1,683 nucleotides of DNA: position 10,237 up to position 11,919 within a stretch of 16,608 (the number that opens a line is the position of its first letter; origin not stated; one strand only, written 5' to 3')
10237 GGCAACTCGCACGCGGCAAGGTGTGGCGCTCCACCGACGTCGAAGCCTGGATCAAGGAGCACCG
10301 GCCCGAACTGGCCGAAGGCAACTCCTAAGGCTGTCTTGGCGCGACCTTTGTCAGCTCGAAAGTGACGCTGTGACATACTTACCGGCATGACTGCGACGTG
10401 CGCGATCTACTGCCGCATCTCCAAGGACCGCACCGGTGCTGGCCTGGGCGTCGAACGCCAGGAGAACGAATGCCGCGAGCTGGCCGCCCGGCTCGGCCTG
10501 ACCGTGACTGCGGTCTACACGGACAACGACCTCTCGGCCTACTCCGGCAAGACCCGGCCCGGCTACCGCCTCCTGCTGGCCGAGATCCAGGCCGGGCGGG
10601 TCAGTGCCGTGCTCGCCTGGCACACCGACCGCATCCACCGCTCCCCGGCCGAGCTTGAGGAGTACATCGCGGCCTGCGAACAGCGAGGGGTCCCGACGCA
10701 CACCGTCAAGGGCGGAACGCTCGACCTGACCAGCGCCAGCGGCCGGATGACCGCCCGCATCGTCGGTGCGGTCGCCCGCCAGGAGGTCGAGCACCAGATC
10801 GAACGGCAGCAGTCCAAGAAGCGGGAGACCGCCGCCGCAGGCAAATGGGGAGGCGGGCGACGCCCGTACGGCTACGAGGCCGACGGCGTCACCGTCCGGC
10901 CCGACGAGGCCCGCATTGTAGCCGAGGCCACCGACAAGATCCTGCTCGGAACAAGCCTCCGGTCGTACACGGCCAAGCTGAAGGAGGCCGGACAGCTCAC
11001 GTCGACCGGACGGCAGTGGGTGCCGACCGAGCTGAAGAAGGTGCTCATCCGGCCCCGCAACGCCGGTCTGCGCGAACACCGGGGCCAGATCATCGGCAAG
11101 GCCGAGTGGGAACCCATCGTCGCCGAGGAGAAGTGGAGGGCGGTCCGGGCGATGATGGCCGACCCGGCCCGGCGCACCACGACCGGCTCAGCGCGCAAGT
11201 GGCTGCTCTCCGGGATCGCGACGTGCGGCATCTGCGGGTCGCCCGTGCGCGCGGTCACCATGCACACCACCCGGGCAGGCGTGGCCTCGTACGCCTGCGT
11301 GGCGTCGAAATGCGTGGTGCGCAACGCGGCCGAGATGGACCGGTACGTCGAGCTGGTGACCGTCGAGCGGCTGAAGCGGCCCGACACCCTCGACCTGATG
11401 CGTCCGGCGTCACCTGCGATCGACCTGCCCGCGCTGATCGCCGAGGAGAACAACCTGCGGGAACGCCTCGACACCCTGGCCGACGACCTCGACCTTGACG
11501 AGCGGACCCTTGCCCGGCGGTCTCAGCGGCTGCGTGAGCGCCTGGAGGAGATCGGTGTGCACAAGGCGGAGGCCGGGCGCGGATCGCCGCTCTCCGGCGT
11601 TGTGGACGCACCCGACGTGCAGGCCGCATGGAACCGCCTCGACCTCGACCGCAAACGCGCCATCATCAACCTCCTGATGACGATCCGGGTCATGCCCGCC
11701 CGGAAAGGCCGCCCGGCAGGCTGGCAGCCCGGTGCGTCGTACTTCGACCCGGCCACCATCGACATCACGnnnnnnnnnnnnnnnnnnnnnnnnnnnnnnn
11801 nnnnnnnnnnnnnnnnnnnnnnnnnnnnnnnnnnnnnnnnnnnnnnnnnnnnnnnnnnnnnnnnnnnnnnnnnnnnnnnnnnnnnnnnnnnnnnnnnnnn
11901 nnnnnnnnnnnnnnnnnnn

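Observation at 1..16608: Complete 16.5 kb circular mini-siphovirus-like element with integrase but no recognisable endolysin, repressor or replication enzymes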

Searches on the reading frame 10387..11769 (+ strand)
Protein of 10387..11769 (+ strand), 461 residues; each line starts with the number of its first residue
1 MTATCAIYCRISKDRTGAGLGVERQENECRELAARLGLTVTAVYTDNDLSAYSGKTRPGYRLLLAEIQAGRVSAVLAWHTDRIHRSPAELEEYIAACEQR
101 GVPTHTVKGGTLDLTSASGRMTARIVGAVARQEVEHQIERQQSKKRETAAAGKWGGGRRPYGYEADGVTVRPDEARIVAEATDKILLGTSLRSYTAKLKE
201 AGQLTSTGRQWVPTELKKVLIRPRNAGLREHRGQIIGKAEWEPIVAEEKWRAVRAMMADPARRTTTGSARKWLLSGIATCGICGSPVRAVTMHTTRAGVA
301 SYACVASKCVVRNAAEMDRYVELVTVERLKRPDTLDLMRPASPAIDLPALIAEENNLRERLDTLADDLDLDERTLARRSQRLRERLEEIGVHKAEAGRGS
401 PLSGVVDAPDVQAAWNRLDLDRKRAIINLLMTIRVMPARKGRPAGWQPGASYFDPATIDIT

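Call 8: search_protein_families(library=pfam, max_evalue=0.01, proteins=[window:10387-11769:+])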
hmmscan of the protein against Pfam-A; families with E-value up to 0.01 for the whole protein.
window:10387-11769:+ (461 aa): 3 families
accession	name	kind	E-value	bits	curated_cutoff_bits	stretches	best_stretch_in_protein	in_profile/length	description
PF00239.26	Resolvase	-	2.9e-27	96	23.3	1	6-154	2-145/145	Resolvase, N terminal domain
PF07508.19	Recombinase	-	1.8e-10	41.4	21.1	1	172-258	1-100/102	Recombinase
PF13408.12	Zn_ribbon_recom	-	0.00047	20.9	25.3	1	273-306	1-31/58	Recombinase zinc beta ribbon domain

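Call 32: find_homologous_proteins(query=window:10387-11769:+, max_evalue=1e-30)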
Query window:10387-11769:+ (461 aa): 2148 proteins with E <= 1e-30 among 8000 candidates; the best 120 are listed.
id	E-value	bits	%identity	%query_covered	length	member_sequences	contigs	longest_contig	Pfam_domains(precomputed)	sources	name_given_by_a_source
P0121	0.0e+0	1019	100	100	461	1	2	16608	PF07508.20,PF00239.27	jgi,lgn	jgi:DNA invertase Pin-like site-specific DNA recombinase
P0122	3.0e-209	714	71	100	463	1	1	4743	PF07508.20,PF00239.27,PF13408.13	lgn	-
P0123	2.9e-208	710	71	99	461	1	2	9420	PF07508.20,PF00239.27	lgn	-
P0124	3.6e-207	707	71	99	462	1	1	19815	PF07508.20,PF00239.27,PF13408.13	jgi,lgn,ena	-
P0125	7.3e-201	686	67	99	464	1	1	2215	PF07508.20,PF00239.27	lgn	-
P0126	3.4e-199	681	68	99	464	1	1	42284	PF07508.20,PF00239.27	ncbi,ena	-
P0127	7.5e-199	679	66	100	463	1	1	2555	PF07508.20,PF00239.27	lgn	-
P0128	1.9e-196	671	66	99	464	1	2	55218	PF07508.20,PF00239.27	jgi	jgi:site-specific DNA recombinase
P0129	2.5e-196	671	67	99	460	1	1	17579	PF07508.20,PF00239.27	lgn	-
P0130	4.7e-194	664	65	99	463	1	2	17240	PF07508.20,PF00239.27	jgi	jgi:site-specific DNA recombinase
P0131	1.0e-193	663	65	99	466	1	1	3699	PF07508.20,PF00239.27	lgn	-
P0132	1.3e-190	652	63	100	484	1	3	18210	PF07508.20,PF00239.27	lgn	-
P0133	4.7e-187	641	64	99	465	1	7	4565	PF07508.20,PF00239.27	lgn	-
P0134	1.7e-186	639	63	99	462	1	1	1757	PF07508.20,PF00239.27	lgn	-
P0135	6.7e-186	637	64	99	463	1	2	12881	PF07508.20,PF00239.27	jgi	jgi:site-specific DNA recombinase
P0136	1.7e-185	635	64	100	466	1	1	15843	PF07508.20,PF00239.27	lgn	-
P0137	3.7e-184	631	63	98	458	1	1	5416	PF07508.20,PF00239.27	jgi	jgi:DNA invertase Pin-like site-specific DNA recombinase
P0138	1.1e-183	629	63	99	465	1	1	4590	PF07508.20,PF00239.27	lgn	-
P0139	3.2e-183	628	62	99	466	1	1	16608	PF07508.20,PF00239.27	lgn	-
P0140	3.8e-183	628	63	99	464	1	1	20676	PF07508.20,PF00239.27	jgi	jgi:DNA invertase Pin-like site-specific DNA recombinase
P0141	6.3e-183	627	63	99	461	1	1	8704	PF07508.20,PF00239.27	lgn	-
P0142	6.8e-183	627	63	99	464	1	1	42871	PF07508.20,PF00239.27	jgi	jgi:site-specific DNA recombinase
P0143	5.4e-182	624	62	99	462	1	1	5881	PF07508.20,PF00239.27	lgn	-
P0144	2.4e-181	622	62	99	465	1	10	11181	PF07508.20,PF00239.27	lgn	-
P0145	5.3e-181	621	64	99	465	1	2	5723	PF07508.20,PF00239.27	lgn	-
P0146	8.2e-181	620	63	98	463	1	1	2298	PF07508.20,PF00239.27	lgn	-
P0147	8.9e-181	620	62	99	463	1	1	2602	PF07508.20,PF00239.27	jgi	jgi:site-specific DNA recombinase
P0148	1.2e-180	619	62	99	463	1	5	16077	PF07508.20,PF00239.27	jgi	jgi:site-specific DNA recombinase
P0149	1.2e-180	619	61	100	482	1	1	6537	PF07508.20,PF00239.27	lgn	-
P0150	2.6e-180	618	62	99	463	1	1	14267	PF07508.20,PF00239.27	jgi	jgi:site-specific DNA recombinase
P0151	3.0e-180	618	64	99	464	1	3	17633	PF07508.20,PF00239.27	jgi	jgi:site-specific DNA recombinase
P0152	2.4e-179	615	62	99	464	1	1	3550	PF07508.20,PF00239.27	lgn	-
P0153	3.0e-179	615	61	99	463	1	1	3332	PF07508.20,PF00239.27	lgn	-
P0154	5.6e-179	614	62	99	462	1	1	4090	PF07508.20,PF00239.27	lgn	-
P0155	9.2e-179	613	63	98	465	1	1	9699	PF07508.20,PF00239.27,PF13408.13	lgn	-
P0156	7.5e-178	610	60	99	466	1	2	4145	PF07508.20,PF00239.27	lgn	-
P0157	1.5e-175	603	63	98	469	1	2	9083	PF07508.20,PF00239.27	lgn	-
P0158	2.2e-175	602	61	99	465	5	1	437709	PF07508.20,PF00239.27,PF13408.13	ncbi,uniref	ncbi:recombinase family protein [Micromonospora coerulea]|uniref:Recombinase family protein n=1 Tax=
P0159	4.2e-175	601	61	98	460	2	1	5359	PF07508.20,PF00239.27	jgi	jgi:site-specific DNA recombinase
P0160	7.9e-175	600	61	98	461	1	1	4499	PF07508.20,PF00239.27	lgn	-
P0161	8.3e-173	594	61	99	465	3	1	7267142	PF07508.20,PF00239.27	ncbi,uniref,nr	ncbi:DNA invertase Pin-like site-specific DNA recombinase [Micromonospora kangleipakensis]|uniref:DN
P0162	1.6e-171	589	62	99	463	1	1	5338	PF07508.20,PF00239.27,PF13408.13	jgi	jgi:site-specific DNA recombinase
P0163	4.7e-171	588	61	99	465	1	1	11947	PF07508.20,PF00239.27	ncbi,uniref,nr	ncbi:recombinase family protein [Micromonospora orduensis]|uniref:Recombinase family protein n=1 Tax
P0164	2.1e-170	586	60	99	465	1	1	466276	PF07508.20,PF00239.27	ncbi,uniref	ncbi:recombinase family protein [Micromonospora sp. NPDC050686]|uniref:recombinase family protein n=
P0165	2.1e-170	586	60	99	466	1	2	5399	PF07508.20,PF00239.27,PF13408.13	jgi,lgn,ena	jgi:DNA invertase Pin-like site-specific DNA recombinase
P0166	5.0e-170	584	60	99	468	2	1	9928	PF07508.20,PF00239.27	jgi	jgi:site-specific DNA recombinase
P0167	5.9e-170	584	60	99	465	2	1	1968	PF07508.20,PF00239.27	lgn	-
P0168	7.9e-170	584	60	99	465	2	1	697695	PF07508.20,PF00239.27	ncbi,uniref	ncbi:recombinase family protein [Micromonospora carbonacea]|uniref:recombinase family protein n=1 Ta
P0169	1.0e-169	583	59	99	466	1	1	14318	PF07508.20,PF00239.27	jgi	jgi:site-specific DNA recombinase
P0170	1.5e-169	583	61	99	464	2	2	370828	PF07508.20,PF00239.27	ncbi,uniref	ncbi:recombinase family protein [Micromonospora aurantiaca (nom. illeg.)]|uniref:recombinase family 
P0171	2.4e-169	582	58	99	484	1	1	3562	PF07508.20,PF00239.27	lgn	-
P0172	3.1e-169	582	60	99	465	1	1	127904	PF07508.20,PF00239.27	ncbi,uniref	ncbi:recombinase family protein [Micromonospora sp. NPDC051006]|uniref:recombinase family protein n=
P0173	5.4e-169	581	58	99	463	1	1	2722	PF07508.20,PF00239.27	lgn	-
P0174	6.7e-169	581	60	99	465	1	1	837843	PF07508.20,PF00239.27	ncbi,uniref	ncbi:recombinase family protein [Micromonospora sp. NPDC000668]|uniref:recombinase family protein n=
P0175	1.6e-168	579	60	99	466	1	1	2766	PF07508.20,PF00239.27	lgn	-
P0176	3.4e-168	578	60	99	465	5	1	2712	PF07508.20,PF00239.27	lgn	-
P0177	1.6e-167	576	60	99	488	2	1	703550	PF07508.20,PF00239.27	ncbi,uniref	ncbi:recombinase family protein [Micromonospora sp. CPCC 205556]|uniref:recombinase family protein n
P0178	2.1e-167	576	59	99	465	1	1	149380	PF07508.20,PF00239.27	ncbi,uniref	ncbi:recombinase family protein [Micromonospora sp. SL1-18]|uniref:recombinase family protein n=1 Ta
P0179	2.8e-167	575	61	95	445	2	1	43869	PF07508.20,PF00239.27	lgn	-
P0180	5.2e-167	574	61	99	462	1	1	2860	PF07508.20,PF00239.27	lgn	-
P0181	9.6e-167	574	59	98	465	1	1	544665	PF07508.20,PF00239.27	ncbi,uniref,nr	ncbi:recombinase family protein [Micromonospora sp. CB01531]|uniref:recombinase family protein n=1 T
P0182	4.4e-166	571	58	99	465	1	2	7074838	PF07508.20,PF00239.27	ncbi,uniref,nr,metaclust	ncbi:recombinase family protein [Micromonospora krabiensis]|uniref:Site-specific DNA recombinase n=1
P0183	4.6e-166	571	58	99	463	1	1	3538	PF07508.20,PF00239.27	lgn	-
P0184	4.4e-164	565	58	99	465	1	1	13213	PF07508.20,PF00239.27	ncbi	ncbi:recombinase family protein [Micromonospora sp. NPDC003776]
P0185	6.8e-163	561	59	100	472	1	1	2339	PF07508.20,PF00239.27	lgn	-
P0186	2.4e-161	556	58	99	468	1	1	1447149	PF07508.20,PF00239.27,PF13408.13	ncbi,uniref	ncbi:recombinase family protein [Actinoplanes sp. NPDC051494]|uniref:recombinase family protein n=1 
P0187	3.2e-160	552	58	98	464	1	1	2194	PF07508.20,PF00239.27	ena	-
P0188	1.5e-159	550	59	99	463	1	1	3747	PF07508.20,PF00239.27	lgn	-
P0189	1.2e-158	547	59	95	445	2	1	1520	PF07508.20,PF00239.27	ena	-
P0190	2.3e-158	546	56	99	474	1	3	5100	PF07508.20,PF00239.27,PF13408.13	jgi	jgi:site-specific DNA recombinase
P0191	6.0e-158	545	57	99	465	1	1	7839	PF07508.20,PF00239.27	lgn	-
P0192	1.7e-157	543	56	99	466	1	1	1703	PF07508.20,PF00239.27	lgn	-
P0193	1.7e-157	543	57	99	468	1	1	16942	PF07508.20,PF00239.27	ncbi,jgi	jgi:DNA invertase Pin-like site-specific DNA recombinase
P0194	7.1e-157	541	55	99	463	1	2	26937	PF07508.20,PF00239.27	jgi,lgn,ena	-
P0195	6.7e-156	538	57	99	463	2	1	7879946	PF07508.20,PF00239.27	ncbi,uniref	ncbi:recombinase family protein [Krasilnikovia sp. MM14-A1259]|uniref:recombinase family protein n=1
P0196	8.4e-156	538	56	99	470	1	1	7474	PF07508.20,PF00239.27,PF13408.13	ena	-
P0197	1.9e-155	536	56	99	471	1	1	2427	PF07508.20,PF00239.27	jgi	jgi:site-specific DNA recombinase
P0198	4.7e-155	535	56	99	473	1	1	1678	PF07508.20,PF00239.27,PF13408.13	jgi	jgi:site-specific DNA recombinase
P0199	5.5e-155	535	58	99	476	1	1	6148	PF07508.20,PF00239.27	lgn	-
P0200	1.2e-154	534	56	99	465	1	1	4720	PF07508.20,PF00239.27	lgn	-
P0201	1.5e-154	533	55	100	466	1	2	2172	PF07508.20,PF00239.27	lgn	-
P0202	1.9e-154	533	56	99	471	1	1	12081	PF07508.20,PF00239.27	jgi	jgi:site-specific DNA recombinase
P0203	2.6e-154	533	56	99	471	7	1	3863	PF07508.20,PF00239.27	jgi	jgi:site-specific DNA recombinase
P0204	4.9e-154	532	56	99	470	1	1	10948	PF07508.20,PF00239.27,PF13408.13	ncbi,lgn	-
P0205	7.0e-154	531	56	99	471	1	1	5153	PF07508.20,PF00239.27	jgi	jgi:site-specific DNA recombinase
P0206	1.3e-153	530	55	100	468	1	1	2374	PF07508.20,PF00239.27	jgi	jgi:site-specific DNA recombinase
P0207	1.4e-153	530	55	99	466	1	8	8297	PF07508.20,PF00239.27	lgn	-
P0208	1.5e-153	530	56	99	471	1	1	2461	PF07508.20,PF00239.27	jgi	jgi:site-specific DNA recombinase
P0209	5.0e-153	528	56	99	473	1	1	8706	PF07508.20,PF00239.27,PF13408.13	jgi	jgi:site-specific DNA recombinase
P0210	5.0e-153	528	56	99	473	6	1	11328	PF07508.20,PF00239.27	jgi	jgi:site-specific DNA recombinase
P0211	1.1e-152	527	56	99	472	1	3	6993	PF07508.20,PF00239.27,PF13408.13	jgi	jgi:DNA invertase Pin-like site-specific DNA recombinase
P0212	1.6e-152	527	55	99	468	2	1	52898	PF07508.20,PF00239.27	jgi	jgi:site-specific DNA recombinase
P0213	2.2e-152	526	55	99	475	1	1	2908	PF07508.20,PF00239.27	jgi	jgi:site-specific DNA recombinase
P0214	2.6e-152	526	55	99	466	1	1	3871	PF07508.20,PF00239.27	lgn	-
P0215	6.0e-152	525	55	99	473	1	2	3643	PF07508.20,PF00239.27,PF13408.13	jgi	jgi:site-specific DNA recombinase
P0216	1.1e-151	524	54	100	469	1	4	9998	PF07508.20,PF00239.27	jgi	jgi:site-specific DNA recombinase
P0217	1.7e-151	523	55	99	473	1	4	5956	PF07508.20,PF00239.27,PF13408.13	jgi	jgi:site-specific DNA recombinase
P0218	1.9e-151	523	54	100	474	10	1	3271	PF07508.20,PF00239.27,PF13408.13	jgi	jgi:site-specific DNA recombinase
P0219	2.0e-151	523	55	99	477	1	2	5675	PF07508.20,PF00239.27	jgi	jgi:site-specific DNA recombinase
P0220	2.0e-151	523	55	100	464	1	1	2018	PF07508.20,PF00239.27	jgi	jgi:site-specific DNA recombinase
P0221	2.2e-151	523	55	99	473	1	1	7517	PF07508.20,PF00239.27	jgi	jgi:site-specific DNA recombinase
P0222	4.3e-151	522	55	100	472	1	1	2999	PF07508.20,PF00239.27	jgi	jgi:DNA invertase Pin-like site-specific DNA recombinase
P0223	8.5e-151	521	55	99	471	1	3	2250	PF07508.20,PF00239.27,PF13408.13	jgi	jgi:site-specific DNA recombinase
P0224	9.6e-151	521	55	99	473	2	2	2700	PF07508.20,PF00239.27,PF13408.13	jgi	jgi:site-specific DNA recombinase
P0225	2.5e-150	520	55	99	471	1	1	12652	PF07508.20,PF00239.27,PF13408.13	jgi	jgi:site-specific DNA recombinase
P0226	2.8e-150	519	55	99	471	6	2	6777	PF07508.20,PF00239.27,PF13408.13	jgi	jgi:site-specific DNA recombinase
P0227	3.7e-150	519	53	100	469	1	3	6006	PF07508.20,PF00239.27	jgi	jgi:site-specific DNA recombinase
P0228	6.9e-150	518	53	100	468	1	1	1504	PF07508.20,PF00239.27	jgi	jgi:site-specific DNA recombinase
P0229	7.3e-150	518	54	100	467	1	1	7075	PF07508.20,PF00239.27,PF13408.13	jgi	jgi:DNA invertase Pin-like site-specific DNA recombinase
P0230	1.9e-149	517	54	99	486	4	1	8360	PF07508.20,PF00239.27,PF13408.13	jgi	jgi:site-specific DNA recombinase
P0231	3.2e-149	516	54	99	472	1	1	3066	PF07508.20,PF00239.27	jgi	jgi:site-specific DNA recombinase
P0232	4.8e-149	515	55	99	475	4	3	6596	PF07508.20,PF00239.27,PF13408.13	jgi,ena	jgi:DNA invertase Pin-like site-specific DNA recombinase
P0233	5.2e-149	515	54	99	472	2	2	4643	PF07508.20,PF00239.27,PF13408.13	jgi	jgi:site-specific DNA recombinase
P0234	7.4e-149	515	55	100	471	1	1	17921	PF07508.20,PF00239.27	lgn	-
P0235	1.1e-148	514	54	99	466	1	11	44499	PF07508.20,PF00239.27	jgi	jgi:site-specific DNA recombinase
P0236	1.2e-148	514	54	99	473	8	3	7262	PF07508.20,PF00239.27,PF13408.13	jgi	jgi:site-specific DNA recombinase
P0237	1.4e-148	514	55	99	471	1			PF07508.20,PF00239.27,PF13408.13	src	-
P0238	1.6e-148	514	55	99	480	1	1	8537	PF07508.20,PF00239.27,PF13408.13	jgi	jgi:site-specific DNA recombinase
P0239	1.7e-148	513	52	99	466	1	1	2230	PF07508.20,PF00239.27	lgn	-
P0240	1.8e-148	513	54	99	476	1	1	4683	PF07508.20,PF00239.27,PF13408.13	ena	-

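Call 33: find_encoding_contigs(protein=P0126, flank=10000, max_places=2)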
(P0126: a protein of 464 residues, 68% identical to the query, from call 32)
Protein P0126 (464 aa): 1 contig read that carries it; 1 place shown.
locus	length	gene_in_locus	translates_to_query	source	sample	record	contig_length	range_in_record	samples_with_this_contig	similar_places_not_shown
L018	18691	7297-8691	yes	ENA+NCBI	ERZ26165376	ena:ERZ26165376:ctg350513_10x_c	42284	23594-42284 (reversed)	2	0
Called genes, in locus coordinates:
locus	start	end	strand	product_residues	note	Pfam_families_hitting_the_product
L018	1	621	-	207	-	?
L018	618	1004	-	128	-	-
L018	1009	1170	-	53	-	-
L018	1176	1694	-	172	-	-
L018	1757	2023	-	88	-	-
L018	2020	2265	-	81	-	-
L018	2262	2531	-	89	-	-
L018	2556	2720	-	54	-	-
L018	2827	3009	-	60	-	-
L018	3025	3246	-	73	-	-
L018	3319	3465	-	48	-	-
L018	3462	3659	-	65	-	-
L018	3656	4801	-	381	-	-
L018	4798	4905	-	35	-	-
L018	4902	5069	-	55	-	-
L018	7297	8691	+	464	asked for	PF00239:Resolvase, PF07508:Recombinase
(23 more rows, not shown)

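Call 34: find_encoding_contigs(protein=P0161, flank=10000, max_places=2)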
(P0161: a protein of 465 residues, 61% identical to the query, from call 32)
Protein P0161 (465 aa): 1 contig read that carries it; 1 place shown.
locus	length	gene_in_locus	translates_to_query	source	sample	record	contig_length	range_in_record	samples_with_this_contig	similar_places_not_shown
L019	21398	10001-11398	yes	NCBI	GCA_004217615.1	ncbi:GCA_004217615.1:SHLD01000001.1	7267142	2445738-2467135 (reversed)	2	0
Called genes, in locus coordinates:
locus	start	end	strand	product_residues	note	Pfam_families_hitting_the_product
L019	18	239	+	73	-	PF10939:DUF2631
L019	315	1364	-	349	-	PF05103:DivIVA (faint)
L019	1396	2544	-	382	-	PF21016:RlmN_N, PF04055:Radical_SAM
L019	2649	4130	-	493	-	PF01148:CTP_transf_1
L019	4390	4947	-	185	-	PF01765:RRF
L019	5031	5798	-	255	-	PF00696:AA_kinase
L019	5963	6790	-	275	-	PF00889:EF_TS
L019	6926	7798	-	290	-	PF00318:Ribosomal_S2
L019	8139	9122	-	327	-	-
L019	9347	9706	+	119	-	PF02021:UPF0102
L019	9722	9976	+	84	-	PF13541:ChlI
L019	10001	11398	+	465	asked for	PF00239:Resolvase, PF07508:Recombinase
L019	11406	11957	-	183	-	-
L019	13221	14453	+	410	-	PF02481:DNA_processg_A, PF18306:LDcluster4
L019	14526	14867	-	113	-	-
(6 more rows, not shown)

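Call 58: find_encoding_contigs(protein=P0124, flank=10000, max_places=2)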
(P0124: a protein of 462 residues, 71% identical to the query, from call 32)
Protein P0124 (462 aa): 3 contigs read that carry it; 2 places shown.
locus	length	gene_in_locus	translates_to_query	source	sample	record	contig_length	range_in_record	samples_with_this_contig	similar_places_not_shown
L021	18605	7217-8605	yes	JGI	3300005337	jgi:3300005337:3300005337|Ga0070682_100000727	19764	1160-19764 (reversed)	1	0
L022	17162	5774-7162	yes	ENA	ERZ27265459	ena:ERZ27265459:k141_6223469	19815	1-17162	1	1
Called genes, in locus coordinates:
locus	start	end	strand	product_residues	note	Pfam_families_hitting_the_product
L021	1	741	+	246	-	?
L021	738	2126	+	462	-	-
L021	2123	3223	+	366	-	PF16466:DUF5047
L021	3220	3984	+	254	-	-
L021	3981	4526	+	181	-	-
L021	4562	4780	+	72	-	-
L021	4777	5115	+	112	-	-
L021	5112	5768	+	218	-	-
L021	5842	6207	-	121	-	-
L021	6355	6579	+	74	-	-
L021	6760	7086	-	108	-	PF21848:DUF6907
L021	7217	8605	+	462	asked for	PF00239:Resolvase, PF07508:Recombinase, PF13408:Zn_ribbon_recom (faint)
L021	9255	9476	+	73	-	-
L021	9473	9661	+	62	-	-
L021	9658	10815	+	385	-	PF13481:AAA_25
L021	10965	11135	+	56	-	-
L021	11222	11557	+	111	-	-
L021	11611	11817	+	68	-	-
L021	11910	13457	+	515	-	-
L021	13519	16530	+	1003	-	PF04860:Phage_portal, PF04586:Peptidase_S78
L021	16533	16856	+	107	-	-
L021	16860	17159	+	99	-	-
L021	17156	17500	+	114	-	-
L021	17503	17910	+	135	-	-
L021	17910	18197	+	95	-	-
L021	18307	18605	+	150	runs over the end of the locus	-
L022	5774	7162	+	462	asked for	PF00239:Resolvase, PF07508:Recombinase, PF13408:Zn_ribbon_recom (faint)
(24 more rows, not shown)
